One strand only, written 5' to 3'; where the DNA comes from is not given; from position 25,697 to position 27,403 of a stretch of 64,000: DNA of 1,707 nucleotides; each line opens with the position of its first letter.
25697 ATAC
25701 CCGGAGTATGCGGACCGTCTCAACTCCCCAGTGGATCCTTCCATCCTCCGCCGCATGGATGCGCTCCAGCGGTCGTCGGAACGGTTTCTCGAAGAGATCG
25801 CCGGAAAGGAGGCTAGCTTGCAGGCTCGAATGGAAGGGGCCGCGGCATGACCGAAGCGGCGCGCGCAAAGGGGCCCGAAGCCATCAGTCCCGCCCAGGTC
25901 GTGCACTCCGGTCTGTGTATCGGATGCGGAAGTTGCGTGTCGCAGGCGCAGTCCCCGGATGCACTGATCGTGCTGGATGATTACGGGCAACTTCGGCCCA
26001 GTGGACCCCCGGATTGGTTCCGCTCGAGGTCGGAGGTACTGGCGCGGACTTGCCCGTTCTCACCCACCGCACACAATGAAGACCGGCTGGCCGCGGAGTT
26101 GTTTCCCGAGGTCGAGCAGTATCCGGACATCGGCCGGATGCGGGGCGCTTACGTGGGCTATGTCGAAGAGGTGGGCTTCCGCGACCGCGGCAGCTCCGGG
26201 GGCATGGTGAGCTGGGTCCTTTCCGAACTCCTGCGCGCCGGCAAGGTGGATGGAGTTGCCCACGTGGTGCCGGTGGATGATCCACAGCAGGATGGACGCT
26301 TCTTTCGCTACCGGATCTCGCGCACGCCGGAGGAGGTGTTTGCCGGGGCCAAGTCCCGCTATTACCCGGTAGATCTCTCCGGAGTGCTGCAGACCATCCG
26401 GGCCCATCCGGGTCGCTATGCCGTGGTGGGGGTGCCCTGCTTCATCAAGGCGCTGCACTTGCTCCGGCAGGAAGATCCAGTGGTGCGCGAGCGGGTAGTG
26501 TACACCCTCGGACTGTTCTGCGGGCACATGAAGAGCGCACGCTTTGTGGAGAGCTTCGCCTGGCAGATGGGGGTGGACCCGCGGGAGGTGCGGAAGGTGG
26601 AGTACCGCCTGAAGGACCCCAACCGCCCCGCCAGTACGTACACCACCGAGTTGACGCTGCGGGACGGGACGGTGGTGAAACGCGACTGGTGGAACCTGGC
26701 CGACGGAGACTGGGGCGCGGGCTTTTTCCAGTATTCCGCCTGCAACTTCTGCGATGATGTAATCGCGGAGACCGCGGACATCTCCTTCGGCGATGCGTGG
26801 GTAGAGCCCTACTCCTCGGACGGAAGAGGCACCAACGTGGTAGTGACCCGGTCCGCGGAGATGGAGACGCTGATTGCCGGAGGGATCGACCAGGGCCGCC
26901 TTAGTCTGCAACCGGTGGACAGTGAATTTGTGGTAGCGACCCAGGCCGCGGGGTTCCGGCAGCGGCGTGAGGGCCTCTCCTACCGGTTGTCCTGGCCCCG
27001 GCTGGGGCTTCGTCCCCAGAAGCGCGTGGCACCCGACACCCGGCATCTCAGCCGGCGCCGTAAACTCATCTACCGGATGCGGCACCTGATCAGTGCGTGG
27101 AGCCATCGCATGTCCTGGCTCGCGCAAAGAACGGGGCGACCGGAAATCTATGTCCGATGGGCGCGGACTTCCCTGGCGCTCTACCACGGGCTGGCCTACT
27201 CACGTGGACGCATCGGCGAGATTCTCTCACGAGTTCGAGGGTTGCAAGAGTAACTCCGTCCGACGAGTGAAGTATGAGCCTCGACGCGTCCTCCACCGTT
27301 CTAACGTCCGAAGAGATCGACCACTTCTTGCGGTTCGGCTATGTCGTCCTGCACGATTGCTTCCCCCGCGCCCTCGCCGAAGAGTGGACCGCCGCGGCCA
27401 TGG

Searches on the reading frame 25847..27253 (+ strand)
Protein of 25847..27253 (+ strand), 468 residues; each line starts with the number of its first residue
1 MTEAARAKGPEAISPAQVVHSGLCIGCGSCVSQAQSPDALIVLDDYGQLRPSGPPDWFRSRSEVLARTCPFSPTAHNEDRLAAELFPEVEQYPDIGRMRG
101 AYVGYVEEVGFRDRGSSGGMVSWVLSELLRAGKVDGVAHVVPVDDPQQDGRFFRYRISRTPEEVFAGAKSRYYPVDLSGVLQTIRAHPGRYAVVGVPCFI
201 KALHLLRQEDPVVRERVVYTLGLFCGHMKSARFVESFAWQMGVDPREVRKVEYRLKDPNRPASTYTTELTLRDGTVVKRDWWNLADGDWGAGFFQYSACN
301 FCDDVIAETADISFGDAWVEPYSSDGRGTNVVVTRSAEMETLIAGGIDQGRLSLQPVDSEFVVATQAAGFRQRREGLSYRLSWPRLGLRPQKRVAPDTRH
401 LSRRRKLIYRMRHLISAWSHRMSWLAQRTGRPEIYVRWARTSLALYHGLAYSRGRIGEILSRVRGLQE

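Call 21: find_encoding_contigs(protein=window:25847-27253:+, flank=2000, max_places=3)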
Protein window:25847-27253:+ (468 aa): no gene with exactly this product is on record in the collection.
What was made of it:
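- Tried and rejected: Exact look-up of a neighbouring window protein, to identify the source record, found nothing (call 21).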
